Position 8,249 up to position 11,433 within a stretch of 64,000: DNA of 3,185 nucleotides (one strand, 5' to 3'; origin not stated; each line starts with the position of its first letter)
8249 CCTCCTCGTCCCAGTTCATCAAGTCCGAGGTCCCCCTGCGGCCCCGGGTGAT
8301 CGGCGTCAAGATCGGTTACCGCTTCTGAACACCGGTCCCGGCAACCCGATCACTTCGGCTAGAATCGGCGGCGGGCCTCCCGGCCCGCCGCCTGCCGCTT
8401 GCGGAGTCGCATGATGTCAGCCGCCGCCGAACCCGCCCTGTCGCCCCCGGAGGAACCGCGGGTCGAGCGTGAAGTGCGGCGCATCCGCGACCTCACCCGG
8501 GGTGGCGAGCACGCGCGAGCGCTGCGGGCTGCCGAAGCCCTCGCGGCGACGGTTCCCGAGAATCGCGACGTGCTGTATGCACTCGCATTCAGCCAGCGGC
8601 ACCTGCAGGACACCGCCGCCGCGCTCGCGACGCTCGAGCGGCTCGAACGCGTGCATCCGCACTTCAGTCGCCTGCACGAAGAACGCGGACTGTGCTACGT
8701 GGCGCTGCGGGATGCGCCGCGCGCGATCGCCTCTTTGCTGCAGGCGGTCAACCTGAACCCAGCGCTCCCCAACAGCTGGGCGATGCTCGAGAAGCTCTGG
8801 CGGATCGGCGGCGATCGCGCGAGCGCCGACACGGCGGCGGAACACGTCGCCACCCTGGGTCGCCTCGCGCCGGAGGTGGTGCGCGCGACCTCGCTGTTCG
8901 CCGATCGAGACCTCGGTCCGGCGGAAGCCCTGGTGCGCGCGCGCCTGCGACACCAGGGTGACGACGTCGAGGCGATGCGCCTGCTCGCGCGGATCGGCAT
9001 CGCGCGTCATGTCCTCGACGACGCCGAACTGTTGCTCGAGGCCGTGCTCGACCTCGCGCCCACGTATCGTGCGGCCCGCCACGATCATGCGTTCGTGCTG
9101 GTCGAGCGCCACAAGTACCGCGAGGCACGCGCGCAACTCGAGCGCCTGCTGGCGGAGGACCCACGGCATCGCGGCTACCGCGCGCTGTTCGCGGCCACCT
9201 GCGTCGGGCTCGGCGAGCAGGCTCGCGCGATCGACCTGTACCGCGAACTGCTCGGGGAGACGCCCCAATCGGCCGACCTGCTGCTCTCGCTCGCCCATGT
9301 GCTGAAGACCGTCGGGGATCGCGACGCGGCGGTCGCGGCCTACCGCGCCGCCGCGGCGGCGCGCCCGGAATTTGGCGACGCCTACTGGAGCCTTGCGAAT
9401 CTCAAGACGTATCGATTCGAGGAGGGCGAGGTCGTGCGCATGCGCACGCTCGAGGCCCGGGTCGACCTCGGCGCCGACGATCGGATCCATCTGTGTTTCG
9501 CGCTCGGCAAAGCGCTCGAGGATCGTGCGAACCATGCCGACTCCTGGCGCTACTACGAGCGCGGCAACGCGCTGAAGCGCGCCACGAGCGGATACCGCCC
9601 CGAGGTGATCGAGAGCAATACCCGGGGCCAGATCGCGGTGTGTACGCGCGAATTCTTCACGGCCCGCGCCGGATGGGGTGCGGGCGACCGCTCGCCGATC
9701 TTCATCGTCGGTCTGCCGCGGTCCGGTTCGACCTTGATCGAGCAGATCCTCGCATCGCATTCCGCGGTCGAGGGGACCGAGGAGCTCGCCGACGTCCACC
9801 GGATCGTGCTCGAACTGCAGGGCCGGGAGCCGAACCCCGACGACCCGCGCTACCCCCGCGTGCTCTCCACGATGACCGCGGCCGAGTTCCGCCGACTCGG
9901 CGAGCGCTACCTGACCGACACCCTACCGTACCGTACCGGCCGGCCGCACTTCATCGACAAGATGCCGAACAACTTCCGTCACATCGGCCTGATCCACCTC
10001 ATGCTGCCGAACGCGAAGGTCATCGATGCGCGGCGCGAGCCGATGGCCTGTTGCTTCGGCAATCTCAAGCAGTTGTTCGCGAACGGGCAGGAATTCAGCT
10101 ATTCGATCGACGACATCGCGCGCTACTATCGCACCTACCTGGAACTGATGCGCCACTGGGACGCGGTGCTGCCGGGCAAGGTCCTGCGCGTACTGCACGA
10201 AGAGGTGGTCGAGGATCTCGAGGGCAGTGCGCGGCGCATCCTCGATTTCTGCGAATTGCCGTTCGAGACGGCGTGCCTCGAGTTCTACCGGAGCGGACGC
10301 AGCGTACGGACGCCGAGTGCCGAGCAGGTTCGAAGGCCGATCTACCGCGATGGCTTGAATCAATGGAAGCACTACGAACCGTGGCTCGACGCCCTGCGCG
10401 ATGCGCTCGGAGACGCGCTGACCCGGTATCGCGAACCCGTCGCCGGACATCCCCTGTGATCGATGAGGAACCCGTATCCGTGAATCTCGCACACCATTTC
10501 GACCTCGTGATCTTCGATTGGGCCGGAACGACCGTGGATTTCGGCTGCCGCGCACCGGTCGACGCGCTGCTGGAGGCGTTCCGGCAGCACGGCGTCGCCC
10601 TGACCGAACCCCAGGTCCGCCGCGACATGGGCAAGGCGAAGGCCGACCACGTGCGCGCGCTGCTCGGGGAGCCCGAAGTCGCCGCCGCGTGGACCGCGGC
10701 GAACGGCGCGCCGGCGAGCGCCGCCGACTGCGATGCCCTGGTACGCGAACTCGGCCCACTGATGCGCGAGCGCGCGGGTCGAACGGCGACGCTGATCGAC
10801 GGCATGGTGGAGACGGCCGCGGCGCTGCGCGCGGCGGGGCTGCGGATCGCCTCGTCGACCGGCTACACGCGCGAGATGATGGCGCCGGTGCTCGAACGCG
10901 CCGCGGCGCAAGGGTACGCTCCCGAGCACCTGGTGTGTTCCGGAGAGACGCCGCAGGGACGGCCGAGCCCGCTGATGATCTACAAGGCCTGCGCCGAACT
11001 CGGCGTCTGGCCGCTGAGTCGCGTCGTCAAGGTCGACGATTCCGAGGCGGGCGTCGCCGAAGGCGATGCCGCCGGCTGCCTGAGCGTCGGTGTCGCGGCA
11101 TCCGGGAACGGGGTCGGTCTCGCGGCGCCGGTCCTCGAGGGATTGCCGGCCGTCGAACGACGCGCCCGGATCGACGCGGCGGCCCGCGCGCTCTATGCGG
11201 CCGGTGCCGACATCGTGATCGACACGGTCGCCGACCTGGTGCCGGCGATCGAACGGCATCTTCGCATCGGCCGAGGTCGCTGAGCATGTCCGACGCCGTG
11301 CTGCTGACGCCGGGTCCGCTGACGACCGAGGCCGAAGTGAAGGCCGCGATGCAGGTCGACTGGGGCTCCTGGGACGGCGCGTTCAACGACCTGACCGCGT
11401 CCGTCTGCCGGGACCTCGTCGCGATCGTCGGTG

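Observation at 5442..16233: Pho-box-like repeat ahead of a TBDR - sulfotransferase - phnXWSTUV string (possible phosphate-starvation outer-membrane phosphonate uptake route)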

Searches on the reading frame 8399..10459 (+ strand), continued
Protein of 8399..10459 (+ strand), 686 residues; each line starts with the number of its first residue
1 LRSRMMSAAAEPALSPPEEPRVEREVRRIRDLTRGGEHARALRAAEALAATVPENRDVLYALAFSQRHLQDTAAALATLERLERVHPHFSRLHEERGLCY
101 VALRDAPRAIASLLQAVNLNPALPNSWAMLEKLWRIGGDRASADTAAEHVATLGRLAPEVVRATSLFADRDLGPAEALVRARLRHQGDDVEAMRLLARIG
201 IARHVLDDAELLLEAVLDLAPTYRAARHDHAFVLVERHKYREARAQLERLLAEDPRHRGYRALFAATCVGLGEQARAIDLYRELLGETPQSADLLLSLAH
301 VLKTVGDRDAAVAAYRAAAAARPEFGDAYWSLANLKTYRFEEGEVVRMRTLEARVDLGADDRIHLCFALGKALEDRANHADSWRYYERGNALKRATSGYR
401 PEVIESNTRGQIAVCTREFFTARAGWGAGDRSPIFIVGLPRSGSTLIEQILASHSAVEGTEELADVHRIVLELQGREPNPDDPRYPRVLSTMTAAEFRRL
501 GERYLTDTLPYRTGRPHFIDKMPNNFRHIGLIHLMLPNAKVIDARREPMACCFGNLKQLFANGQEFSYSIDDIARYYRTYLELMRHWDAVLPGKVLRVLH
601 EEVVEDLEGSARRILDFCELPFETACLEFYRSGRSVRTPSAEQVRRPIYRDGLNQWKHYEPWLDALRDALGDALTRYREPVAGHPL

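Call 61: find_encoding_contigs(protein=P0078, flank=10000, max_places=1)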
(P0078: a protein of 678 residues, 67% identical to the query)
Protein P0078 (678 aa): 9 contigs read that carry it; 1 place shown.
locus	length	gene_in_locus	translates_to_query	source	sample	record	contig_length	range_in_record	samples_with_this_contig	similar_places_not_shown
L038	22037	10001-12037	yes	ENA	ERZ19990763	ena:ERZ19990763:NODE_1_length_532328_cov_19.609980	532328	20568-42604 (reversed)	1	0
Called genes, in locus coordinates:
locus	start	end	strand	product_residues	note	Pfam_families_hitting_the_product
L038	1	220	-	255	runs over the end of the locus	PF00106:adh_short, PF08659:KR, PF13561:adh_short_C2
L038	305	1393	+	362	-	PF04055:Radical_SAM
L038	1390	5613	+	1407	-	PF00270:DEAD, PF04851:ResIII, PF00271:Helicase_C, PF22590:Cas3-like_C_2 (weak), PF19306:WHD_Lhr, PF08494:DEAD_assoc, PF23235:WHD_3rd_Lhr, PF23234:WHD_4th_Lhr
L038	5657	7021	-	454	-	PF01946:Thi4 (weak), PF00890:FAD_binding_2 (weak), PF01494:FAD_binding_3 (faint), PF07992:Pyr_redox_2 (weak), PF12831:FAD_oxidored, PF13450:NAD_binding_8 (weak)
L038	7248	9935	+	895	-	PF07715:Plug, PF00593:TonB_dep_Rec_b-barrel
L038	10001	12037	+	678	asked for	PF13428:TPR_14 (faint), PF07719:TPR_2 (faint), PF12895:ANAPC3 (faint), PF23914:TPR_CcmH_CycH (weak), PF13429:TPR_15, PF14559:TPR_19 (weak), PF00685:Sulfotransfer_1, PF13469:Sulfotransfer_3, +8 more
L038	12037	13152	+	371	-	PF00070:Pyr_redox (weak), PF00890:FAD_binding_2, PF01266:DAO, PF07992:Pyr_redox_2 (weak), PF12831:FAD_oxidored (weak), PF13450:NAD_binding_8 (weak)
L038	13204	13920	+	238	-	-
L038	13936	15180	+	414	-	PF01663:Phosphodiest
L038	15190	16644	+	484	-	PF00171:Aldedh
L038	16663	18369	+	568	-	PF02690:Na_Pi_cotrans, PF01895:PhoU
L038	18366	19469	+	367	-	PF00266:Aminotran_5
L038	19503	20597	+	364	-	PF00180:Iso_dh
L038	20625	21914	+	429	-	PF03825:Nuc_H_symport (faint), PF07690:MFS_1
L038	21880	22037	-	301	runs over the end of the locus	PF01263:Aldose_epim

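Call 62: find_encoding_contigs(protein=P0116, flank=10000, max_places=1)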
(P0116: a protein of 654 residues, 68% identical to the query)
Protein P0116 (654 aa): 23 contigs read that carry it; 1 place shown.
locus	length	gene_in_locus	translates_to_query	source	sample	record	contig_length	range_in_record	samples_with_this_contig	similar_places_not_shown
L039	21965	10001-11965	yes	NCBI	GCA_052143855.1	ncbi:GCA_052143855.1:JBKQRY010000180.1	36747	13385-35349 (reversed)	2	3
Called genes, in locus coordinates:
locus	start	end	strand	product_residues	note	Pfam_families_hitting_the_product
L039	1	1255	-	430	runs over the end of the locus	PF07690:MFS_1, PF12832:MFS_1_like (weak)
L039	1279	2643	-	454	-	PF00890:FAD_binding_2 (weak), PF01494:FAD_binding_3 (faint), PF07992:Pyr_redox_2 (weak), PF12831:FAD_oxidored, PF13450:NAD_binding_8 (weak)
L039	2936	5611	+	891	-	PF07715:Plug, PF00593:TonB_dep_Rec_b-barrel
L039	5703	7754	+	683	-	PF07719:TPR_2 (faint), PF13428:TPR_14 (faint), PF13432:TPR_16 (faint), PF13431:TPR_17 (faint), PF23914:TPR_CcmH_CycH (weak), PF14559:TPR_19, PF00685:Sulfotransfer_1, PF13469:Sulfotransfer_3, +2 more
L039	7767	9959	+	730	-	PF02810:SEC-C, PF13414:TPR_11 (weak), PF13432:TPR_16, PF13414:TPR_11 (weak), PF03704:BTAD (weak), PF14559:TPR_19, PF00685:Sulfotransfer_1, PF13469:Sulfotransfer_3, +20 more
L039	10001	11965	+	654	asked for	PF00515:TPR_1 (faint), PF23914:TPR_CcmH_CycH (weak), PF13429:TPR_15, PF14559:TPR_19, PF13432:TPR_16, PF14559:TPR_19 (weak), PF00685:Sulfotransfer_1, PF13469:Sulfotransfer_3, +9 more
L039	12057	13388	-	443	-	PF09298:FAA_hydrolase_N, PF01557:FAA_hydrolase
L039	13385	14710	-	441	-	PF20510:HgmA_N, PF04209:HgmA_C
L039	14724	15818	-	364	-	PF14696:Glyoxalase_5, PF13669:Glyoxalase_4 (faint), PF00903:Glyoxalase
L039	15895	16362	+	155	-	PF01047:MarR, PF12802:MarR_2, PF13463:HTH_27 (weak)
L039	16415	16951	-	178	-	PF01161:PBP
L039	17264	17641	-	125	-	-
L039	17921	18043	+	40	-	-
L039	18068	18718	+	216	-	PF04536:TPM_phosphatase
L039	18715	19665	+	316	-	-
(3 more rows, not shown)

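Call 63: find_encoding_contigs(protein=P0019, flank=10000, max_places=1)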
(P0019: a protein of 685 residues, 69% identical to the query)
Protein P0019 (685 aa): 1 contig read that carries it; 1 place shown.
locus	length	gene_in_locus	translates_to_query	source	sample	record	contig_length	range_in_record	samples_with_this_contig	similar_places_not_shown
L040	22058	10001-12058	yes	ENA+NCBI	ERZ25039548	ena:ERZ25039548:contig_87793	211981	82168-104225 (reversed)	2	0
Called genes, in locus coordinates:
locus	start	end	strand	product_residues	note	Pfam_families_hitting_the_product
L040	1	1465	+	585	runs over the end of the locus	PF02776:TPP_enzyme_N, PF00205:TPP_enzyme_M, PF02775:TPP_enzyme_C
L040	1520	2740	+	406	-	PF00871:Acetate_kinase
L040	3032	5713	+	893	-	PF07715:Plug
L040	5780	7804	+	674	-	PF13428:TPR_14 (faint), PF13432:TPR_16 (faint), PF23914:TPR_CcmH_CycH (faint), PF07719:TPR_2 (faint), PF13181:TPR_8 (faint), PF14559:TPR_19 (weak), PF00685:Sulfotransfer_1, PF13469:Sulfotransfer_3, +2 more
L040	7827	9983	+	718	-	PF02810:SEC-C, PF13414:TPR_11, PF13432:TPR_16, PF00515:TPR_1, PF14559:TPR_19, PF13432:TPR_16, PF00685:Sulfotransfer_1, PF13469:Sulfotransfer_3, +23 more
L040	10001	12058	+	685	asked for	PF23914:TPR_CcmH_CycH (weak), PF12895:ANAPC3 (weak), PF13429:TPR_15 (weak), PF14559:TPR_19 (weak), PF13432:TPR_16 (weak), PF14559:TPR_19 (weak), PF00685:Sulfotransfer_1, PF13469:Sulfotransfer_3, +8 more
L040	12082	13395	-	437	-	PF18943:DUF5690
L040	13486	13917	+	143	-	PF01946:Thi4 (weak), PF00890:FAD_binding_2, PF01266:DAO, PF12831:FAD_oxidored (weak), PF13450:NAD_binding_8 (weak)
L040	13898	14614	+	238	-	-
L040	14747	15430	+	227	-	PF00392:GntR, PF07729:FCD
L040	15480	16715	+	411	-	PF01663:Phosphodiest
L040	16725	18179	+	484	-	PF00171:Aldedh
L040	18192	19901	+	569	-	PF02690:Na_Pi_cotrans, PF01895:PhoU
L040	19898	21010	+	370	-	PF00266:Aminotran_5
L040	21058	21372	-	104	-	PF07110:EthD (weak)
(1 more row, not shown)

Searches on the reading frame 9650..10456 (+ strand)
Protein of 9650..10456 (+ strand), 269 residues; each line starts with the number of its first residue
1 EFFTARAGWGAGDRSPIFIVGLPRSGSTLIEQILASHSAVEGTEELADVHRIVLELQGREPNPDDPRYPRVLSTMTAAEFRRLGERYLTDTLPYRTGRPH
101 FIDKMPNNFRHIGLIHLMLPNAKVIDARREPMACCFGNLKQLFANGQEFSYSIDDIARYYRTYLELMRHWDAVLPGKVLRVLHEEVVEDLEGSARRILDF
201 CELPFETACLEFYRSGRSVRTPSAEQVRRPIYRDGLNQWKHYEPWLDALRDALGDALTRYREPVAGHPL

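Call 68: search_solved_structures(query=window:9650-10456:+, max_evalue=0.01, show_alignments=3)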
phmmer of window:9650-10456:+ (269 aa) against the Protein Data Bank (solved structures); distinct sequences matched with E-value up to 0.01: 9.
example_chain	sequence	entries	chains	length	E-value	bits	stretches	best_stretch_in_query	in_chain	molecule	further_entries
8w5z_A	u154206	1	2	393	2.9e-10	43.4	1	13-252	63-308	Protein-tyrosine sulfotransferase (Fragment)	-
9wp1_A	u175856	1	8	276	3.3e-06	30.1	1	14-244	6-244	Protein-tyrosine sulfotransferase 1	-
5wrj_A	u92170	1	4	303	4e-06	29.8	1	14-244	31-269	Protein-tyrosine sulfotransferase 1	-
5wri_A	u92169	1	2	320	4.8e-06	29.6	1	14-244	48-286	Protein-tyrosine sulfotransferase 1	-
9wwe_A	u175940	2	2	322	1.7e-05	27.7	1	15-251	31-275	Protein-tyrosine sulfotransferase 2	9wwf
3ap1_A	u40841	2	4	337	2e-05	27.5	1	15-252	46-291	Protein-tyrosine sulfotransferase 2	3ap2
3ap3_A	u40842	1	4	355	2.6e-05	27.2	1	15-252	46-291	Protein-tyrosine sulfotransferase 2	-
4gox_A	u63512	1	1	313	0.0002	24.3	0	101-217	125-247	Polyketide synthase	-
4gbm_A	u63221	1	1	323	0.00034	23.5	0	16-46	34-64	CurM Sulfotransferase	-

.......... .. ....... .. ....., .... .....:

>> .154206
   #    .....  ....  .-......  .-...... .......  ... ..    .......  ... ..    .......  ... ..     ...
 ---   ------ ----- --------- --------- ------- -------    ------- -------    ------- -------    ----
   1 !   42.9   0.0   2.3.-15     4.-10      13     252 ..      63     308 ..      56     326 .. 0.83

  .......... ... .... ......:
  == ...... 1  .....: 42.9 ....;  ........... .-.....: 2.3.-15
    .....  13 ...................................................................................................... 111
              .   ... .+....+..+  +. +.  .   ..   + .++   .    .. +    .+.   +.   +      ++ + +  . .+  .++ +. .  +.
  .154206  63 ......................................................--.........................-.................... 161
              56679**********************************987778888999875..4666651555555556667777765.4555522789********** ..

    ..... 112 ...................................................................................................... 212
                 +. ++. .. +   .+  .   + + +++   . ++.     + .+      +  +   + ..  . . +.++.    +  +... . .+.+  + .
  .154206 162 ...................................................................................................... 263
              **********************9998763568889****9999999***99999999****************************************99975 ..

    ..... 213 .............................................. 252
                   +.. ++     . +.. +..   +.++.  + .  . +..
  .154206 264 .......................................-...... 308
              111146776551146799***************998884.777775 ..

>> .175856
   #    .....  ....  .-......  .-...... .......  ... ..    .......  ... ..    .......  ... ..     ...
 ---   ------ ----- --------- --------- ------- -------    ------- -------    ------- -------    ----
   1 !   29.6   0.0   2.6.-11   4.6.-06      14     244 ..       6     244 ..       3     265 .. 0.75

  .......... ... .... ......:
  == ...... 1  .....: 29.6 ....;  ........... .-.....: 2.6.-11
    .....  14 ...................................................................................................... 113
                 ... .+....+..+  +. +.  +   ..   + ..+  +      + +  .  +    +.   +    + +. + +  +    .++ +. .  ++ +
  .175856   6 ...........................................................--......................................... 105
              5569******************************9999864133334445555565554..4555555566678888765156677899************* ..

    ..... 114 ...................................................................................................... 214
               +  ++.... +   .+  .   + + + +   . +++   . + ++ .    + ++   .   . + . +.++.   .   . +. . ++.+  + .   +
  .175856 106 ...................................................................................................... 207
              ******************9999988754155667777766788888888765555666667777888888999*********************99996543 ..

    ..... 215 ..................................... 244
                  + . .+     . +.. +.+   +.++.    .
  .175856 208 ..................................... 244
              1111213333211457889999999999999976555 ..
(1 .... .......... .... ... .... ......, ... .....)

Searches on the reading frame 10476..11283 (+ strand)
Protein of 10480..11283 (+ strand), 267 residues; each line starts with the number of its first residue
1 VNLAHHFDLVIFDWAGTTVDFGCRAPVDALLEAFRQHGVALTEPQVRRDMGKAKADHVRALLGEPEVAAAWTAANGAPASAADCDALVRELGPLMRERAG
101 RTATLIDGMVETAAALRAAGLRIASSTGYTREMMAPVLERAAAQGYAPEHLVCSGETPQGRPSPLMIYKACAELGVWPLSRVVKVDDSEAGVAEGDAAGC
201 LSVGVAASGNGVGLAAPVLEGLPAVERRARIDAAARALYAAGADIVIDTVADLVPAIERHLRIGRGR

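Call 6: search_protein_families(library=pfam, proteins=[window:10476-11283:+])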
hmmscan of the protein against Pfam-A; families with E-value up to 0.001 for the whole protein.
window:10476-11283:+ (269 aa): 0 families

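Call 9: search_protein_families(library=ncbifam, proteins=[window:10480-11283:+])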
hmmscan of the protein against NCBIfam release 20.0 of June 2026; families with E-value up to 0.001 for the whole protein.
window:10480-11283:+ (267 aa): 20 families
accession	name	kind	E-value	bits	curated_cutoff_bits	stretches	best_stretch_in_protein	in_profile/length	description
TIGR01422.2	phosphonatase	equivalog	4.2e-93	311.3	220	1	8-257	2-251/251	phosphonoacetaldehyde hydrolase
TIGR03351.1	PhnX-like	hypoth_equivalog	6e-26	91.8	218.9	1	8-206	2-191/220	phosphonatase-like hydrolase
TIGR01449.2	PGP_bact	equivalog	6.8e-10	38.8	180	1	10-206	1-185/213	phosphoglycolate phosphatase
NF009695.0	PRK13222.1-2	equivalog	1.7e-09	37.5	225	1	5-206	4-194/226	phosphoglycolate phosphatase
TIGR01509.1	HAD-SF-IA-v3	subfamily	3.2e-09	37.2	29.4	1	100-205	61-154/154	HAD-IA family hydrolase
NF053741.1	noncata_PA2803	equivalog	6.2e-09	36.1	240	1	10-257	3-178/191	HAD superfamily inactivated hydrolase PcrP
TIGR02009.1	PGMB-YQAB-SF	subfamily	1e-07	32.3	153.35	1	10-205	4-186/186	beta-phosphoglucomutase family hydrolase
NF009694.0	PRK13222.1-1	equivalog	1.9e-07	30.7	415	1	10-208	10-213/252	phosphoglycolate phosphatase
TIGR01454.1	AHBA_synth_RP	hypoth_equivalog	2.1e-07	30.8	246.65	1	103-205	74-174/205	AHBA synthesis associated protein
NF053653.1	InDiPhoBT2121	equivalog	1.8e-06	27.7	245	1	101-207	83-188/216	inorganic diphosphatase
NF009696.0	PRK13222.1-3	equivalog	3.7e-06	26.8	359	1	70-205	53-186/223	N-acetylmuramic acid 6-phosphate phosphatase MupP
NF053830.1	RUBPPhHalo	equivalog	4.8e-06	26.4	330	1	102-203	101-201/234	ribulose-1,5-bisphosphate 5-phosphatase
NF046057.1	bifunc_MtlD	equivalog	8.4e-06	24.5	800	1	107-203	95-189/683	bifunctional mannitol-1-phosphate dehydrogenase/phosphatase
NF008610.0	PRK11587.1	equivalog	1.9e-05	24.1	282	1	140-208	117-184/219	sugar phosphatase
NF008087.0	PRK10826.1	equivalog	2.6e-05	23.9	191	1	101-206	89-192/222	hexitol phosphatase HxpB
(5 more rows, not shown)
